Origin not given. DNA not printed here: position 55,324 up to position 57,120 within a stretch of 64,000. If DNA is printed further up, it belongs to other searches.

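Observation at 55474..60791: Liv-type ABC importer collapsed into two polypeptides, one of which carries a complete MFS transporter domain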

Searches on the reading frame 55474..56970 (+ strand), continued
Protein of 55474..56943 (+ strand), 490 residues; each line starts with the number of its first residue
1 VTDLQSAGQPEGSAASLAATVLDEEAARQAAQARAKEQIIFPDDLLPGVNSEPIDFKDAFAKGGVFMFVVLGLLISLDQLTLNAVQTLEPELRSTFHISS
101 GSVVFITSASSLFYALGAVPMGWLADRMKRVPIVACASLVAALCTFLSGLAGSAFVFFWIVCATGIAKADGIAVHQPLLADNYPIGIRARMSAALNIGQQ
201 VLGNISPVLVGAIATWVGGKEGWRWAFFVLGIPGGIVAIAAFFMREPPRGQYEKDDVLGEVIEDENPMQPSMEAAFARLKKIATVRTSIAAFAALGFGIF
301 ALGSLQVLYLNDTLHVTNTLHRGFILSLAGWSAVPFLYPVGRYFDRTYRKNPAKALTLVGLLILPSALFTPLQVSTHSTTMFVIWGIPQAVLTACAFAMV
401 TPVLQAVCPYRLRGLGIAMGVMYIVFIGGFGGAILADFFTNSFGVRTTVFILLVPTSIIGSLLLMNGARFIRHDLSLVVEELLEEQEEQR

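Call 55: fold_search(model_id=the predicted structure, library=pdb)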
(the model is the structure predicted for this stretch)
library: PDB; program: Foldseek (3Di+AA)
matches with E <= 10: 788; with E <= 0.001: 460
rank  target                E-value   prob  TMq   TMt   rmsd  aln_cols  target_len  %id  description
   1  6e9n_A                1.0e-11  1.00  0.65  0.78   5.2       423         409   17  E. coli D-galactonate:proton symporter in the inward open form (released 2019-05-22)
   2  6e9c                  6.0e-11  1.00  0.59  0.61   6.5       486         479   19  Selenomethionine Derivative Structure of A Bacterial Homolog to Human Lysosomal Transporter, Spinster (released 2019-08-14)
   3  8rl7_A                8.0e-11  1.00  0.66  0.76   5.4       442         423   17  SPNS2 in complex with homo Di-Gluebody GbD12 (released 2025-01-15)
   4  8jhq                  2.3e-10  1.00  0.67  0.74   5.3       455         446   17  Cryo-EM structure of human S1P transporter SPNS2 bound with S1P (released 2024-01-10)
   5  6e8j                  2.4e-10  1.00  0.59  0.63   6.0       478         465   18  Crystal Structure of A Bacterial Homolog to Human Lysosomal Transporter, Spinster, in Inward-facing And Occupied Conform (released 2019-08-14)
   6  8ubz                  2.5e-10  1.00  0.65  0.77   4.0       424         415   14  Choline-bound FLVCR1 (released 2024-03-27)
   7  9ugx                  2.9e-10  1.00  0.67  0.80   5.3       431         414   15  Cryo-EM Structure of G6PT1-apo monomer in pi buffer (released 2026-01-07)
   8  8rl8                  3.4e-10  1.00  0.70  0.82   3.8       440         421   17  SPNS2 in complex with homo Di-Gluebody GbD12 - SPNS2 local refinement (released 2025-01-15)
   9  8ex4                  3.8e-10  1.00  0.66  0.77   5.0       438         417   18  Human S1P transporter Spns2 in an inward-facing open conformation (state 1) (released 2023-05-31)
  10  8qv5_A                4.6e-10  1.00  0.64  0.74   5.5       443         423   17  Structure of human SPNS2 in LMNG (released 2025-02-19)
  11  8rld                  5.6e-10  1.00  0.66  0.76   5.5       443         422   17  SPNS2:sfGFP hetero dimer assembled by Di-Gluebody - SPNS2 local refinement (released 2025-01-15)
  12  8uby                  5.9e-10  1.00  0.66  0.77   4.0       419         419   14  Choline-bound FLVCR1 (released 2024-03-27)
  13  8qv6_A                7.8e-10  1.00  0.66  0.76   5.4       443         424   17  Structure of human SPNS2 in DDM (released 2025-02-19)
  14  9b3m                  8.4e-10  1.00  0.60  0.80   7.8       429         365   15  NorA in inward-open conformation (NorA-BRIL fusion) (released 2024-12-11)
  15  9ugy                  8.8e-10  1.00  0.64  0.76   5.4       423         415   14  Cryo-EM Structure of G6PT1 bound with GlcN6P (released 2026-01-07)
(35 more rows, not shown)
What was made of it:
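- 55651..56883 (+): 12-TM MFS domain (residues 60-470). Conserved features are motif A (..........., 122-132; nt 55837-55869), a second motif-A copy (D345 R346 R349), and the cavity-helix residues D78, Q306 and Q389. Foldseek gives TM-scores of 0.74-0.82 to DgoT, Spns2, FLVCR1 and G6PT (call 55).
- On Major facilitator superfamily: Foldseek TMt 0.74-0.82 to DgoT, Spns2, FLVCR1, G6PT1 and GlpT over 410-455 columns (call 55).
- Closest known: MFS anion:cation symporter and related families. Same: Full 12-TM 6+6 fold with TM-scores of 0.74-0.82 (call 55).
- Foldseek gives TMt 0.74-0.82 to full-length MFS structures (call 55).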
